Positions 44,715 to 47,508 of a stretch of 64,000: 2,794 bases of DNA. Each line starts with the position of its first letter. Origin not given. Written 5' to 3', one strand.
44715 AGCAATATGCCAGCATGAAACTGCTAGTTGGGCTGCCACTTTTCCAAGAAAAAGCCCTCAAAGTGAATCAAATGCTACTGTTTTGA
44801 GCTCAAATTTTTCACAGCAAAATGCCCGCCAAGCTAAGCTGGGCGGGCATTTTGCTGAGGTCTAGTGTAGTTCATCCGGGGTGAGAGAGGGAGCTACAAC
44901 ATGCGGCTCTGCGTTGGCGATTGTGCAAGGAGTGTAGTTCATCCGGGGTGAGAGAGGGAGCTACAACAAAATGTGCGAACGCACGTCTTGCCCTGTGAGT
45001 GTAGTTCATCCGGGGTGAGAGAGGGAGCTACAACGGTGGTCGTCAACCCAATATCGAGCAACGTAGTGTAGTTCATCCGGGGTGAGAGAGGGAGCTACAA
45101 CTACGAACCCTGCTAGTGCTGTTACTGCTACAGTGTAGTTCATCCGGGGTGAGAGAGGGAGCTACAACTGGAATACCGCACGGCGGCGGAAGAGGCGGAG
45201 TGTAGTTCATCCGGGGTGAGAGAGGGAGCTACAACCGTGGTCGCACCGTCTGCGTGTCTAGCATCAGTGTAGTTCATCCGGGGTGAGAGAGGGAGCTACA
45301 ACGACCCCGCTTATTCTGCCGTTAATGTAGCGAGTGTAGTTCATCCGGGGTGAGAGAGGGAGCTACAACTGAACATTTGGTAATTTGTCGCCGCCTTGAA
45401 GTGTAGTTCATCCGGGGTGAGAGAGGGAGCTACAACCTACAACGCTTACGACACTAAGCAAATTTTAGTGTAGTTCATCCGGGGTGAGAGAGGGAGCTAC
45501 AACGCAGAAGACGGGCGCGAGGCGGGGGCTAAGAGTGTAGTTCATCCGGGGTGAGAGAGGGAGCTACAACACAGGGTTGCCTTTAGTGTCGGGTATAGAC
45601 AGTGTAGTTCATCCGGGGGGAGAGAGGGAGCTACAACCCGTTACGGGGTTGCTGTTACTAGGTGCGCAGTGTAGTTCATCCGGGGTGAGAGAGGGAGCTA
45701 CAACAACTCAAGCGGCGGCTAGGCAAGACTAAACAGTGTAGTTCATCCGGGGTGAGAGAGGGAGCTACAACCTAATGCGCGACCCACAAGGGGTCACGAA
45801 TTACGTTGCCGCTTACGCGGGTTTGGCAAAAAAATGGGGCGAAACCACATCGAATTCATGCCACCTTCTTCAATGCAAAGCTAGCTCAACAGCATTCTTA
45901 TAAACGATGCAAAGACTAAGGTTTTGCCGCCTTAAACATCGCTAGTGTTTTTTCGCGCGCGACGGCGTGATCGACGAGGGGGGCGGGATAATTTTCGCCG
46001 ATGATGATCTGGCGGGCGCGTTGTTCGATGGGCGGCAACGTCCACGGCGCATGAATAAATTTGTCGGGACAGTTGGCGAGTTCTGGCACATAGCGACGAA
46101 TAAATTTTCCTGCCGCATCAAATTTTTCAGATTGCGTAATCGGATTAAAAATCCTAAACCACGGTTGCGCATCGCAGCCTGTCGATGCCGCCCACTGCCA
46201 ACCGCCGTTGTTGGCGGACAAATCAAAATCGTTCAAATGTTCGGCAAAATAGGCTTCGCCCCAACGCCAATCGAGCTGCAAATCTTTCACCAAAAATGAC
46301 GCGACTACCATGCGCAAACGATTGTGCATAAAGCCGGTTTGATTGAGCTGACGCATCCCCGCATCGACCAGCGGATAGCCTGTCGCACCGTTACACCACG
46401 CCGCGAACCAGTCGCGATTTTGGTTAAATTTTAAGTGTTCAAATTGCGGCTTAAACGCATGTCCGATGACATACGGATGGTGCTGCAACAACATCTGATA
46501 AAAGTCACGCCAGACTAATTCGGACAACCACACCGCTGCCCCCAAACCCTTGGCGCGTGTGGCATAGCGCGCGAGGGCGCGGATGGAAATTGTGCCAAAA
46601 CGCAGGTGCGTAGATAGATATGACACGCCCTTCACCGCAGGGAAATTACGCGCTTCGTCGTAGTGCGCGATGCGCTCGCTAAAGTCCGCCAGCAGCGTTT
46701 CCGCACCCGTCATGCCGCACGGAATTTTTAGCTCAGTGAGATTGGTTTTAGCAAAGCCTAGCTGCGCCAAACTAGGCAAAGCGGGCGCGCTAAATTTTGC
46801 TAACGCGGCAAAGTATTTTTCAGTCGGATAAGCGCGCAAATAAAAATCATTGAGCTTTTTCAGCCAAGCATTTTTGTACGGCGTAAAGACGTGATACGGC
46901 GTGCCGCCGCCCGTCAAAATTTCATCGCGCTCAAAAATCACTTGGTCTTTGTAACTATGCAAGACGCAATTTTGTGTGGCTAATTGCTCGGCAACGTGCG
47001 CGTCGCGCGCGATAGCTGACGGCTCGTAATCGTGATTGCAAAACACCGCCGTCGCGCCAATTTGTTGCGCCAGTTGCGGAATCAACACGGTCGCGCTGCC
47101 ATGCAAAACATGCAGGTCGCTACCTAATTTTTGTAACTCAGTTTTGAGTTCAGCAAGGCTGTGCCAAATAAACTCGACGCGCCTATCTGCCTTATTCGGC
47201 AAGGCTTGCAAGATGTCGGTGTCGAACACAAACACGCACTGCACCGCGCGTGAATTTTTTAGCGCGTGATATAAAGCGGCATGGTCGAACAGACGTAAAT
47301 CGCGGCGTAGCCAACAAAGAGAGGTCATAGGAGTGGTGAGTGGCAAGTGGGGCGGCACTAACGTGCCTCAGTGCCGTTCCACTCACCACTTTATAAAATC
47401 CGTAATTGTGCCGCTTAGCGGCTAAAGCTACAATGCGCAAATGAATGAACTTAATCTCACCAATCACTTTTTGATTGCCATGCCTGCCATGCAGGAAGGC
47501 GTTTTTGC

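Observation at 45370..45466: Two adjacent CRISPR spacers encode conserved motifs of the filamentous-phage (inovirus) pI/Zot ATPase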

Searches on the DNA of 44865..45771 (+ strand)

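Call 5: search_dna_similar(query=window:44865-45771:+, collection=phages, mode=distant, max_evalue=10, max_rows=40)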
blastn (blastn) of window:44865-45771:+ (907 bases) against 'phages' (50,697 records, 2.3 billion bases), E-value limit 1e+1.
Records with a match: 2; places in all: 2; records where one place covers at least 80% of the query: 0.
Best place of each record, by identity: 80-90% 2.
By first word of the organism name: Bacteriophage 1; Escherichia 1.
By host as written in the record: - 2.
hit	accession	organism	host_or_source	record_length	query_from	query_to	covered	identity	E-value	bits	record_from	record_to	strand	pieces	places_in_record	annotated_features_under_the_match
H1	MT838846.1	Bacteriophage sp.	human fecal samples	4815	50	88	4%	82.1%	3e+0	40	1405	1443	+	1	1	record has no annotation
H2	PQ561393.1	Escherichia phage Ec1-ASingh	-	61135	97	132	4%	83.3%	3e+0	39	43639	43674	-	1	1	record has no annotation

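Call 71: search_dna_similar(query=window:44865-45771:+, collection=plasmids, mode=distant, max_evalue=10, max_rows=15)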
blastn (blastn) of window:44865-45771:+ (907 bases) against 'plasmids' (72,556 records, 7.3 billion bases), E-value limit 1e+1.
Records with a match: 28; places in all: 28; records where one place covers at least 80% of the query: 0.
Best place of each record, by identity: 90-95% 2; 80-90% 23; 60-80% 3.
By first word of the organism name: Escherichia 21; Pasteurella 2; Salmonella 2; Acidovorax 1; Klebsiella 1; Streptomyces 1.
By predicted mobility (MOB-suite, as given by PLSDB): conjugative 19; non-mobilizable 5; mobilizable 4.
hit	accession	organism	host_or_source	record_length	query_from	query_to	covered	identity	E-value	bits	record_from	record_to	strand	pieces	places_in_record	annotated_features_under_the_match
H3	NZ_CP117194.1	Acidovorax temperans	cell culture,Acidovorax temperans ...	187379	1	906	57%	91.3%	5e-4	696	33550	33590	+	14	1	none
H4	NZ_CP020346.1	Pasteurella multocida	Oryctolagus cuniculus,lung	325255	219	306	10%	73.6%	3e+0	41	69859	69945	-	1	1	none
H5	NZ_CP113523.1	Pasteurella multocida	rabbit,mixed culture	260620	219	306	10%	73.6%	3e+0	41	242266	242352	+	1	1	none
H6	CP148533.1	Escherichia coli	Cat,single cell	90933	473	526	6%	79.6%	8e-1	43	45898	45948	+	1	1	none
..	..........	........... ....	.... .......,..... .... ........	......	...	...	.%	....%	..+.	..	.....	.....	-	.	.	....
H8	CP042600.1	Escherichia coli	Sus scrofa domesticus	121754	473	523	6%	80.4%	3e+0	42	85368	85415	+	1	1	none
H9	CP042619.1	Escherichia coli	Sus scrofa domesticus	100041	473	523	6%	80.4%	3e+0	42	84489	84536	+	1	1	none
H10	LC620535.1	Escherichia coli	Sus scrofa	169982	473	523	6%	80.4%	3e+0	42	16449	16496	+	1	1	hypothetical protein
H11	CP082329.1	Escherichia coli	Homo sapiens,urine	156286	473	523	6%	80.4%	3e+0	42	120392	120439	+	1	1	none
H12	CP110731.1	Klebsiella pneumoniae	Homo sapiens,urine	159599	473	523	6%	80.4%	3e+0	42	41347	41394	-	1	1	none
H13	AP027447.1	Escherichia coli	Homo sapiens,cell culture,feces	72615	473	523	6%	80.4%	3e+0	42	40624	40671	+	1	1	hypothetical protein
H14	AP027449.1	Escherichia coli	Homo sapiens,cell culture,feces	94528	473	523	6%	80.4%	3e+0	42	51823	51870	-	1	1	hypothetical protein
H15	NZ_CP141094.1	Escherichia coli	Homo sapiens,Infected Human Urine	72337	473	523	6%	80.4%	3e+0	42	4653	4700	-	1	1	none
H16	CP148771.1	Salmonella enterica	Homo sapiens,single cell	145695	473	523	6%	80.4%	3e+0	42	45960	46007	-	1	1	none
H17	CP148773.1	Salmonella enterica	Homo sapiens,single cell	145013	473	523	6%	80.4%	3e+0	42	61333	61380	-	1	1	none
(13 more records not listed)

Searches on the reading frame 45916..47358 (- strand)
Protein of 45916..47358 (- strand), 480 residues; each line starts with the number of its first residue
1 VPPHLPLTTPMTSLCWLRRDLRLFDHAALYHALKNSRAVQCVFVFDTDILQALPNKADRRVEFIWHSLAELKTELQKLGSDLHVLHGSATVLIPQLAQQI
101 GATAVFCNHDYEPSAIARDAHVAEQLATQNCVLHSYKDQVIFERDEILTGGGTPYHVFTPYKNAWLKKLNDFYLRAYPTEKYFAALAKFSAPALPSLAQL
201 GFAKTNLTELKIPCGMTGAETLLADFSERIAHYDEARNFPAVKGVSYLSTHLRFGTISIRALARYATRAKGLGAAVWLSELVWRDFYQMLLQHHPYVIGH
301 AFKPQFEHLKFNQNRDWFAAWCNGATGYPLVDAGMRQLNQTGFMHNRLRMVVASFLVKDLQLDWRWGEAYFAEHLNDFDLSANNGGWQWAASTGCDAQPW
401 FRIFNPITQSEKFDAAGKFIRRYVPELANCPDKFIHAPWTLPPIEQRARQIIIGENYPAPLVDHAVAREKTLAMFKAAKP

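Call 11: search_protein_families(library=pfam, proteins=[window:45916-47358:-])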
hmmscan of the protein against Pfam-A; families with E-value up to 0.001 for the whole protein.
window:45916-47358:- (480 aa): 2 families
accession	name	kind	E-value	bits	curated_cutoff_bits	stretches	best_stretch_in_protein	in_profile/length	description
PF03441.19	FAD_binding_7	-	3.6e-88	294.7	27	1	277-476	1-202/203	FAD binding domain of DNA photolyase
PF00875.24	DNA_photolyase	-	2.9e-48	164.4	26.6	1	13-170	1-157/164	DNA photolyase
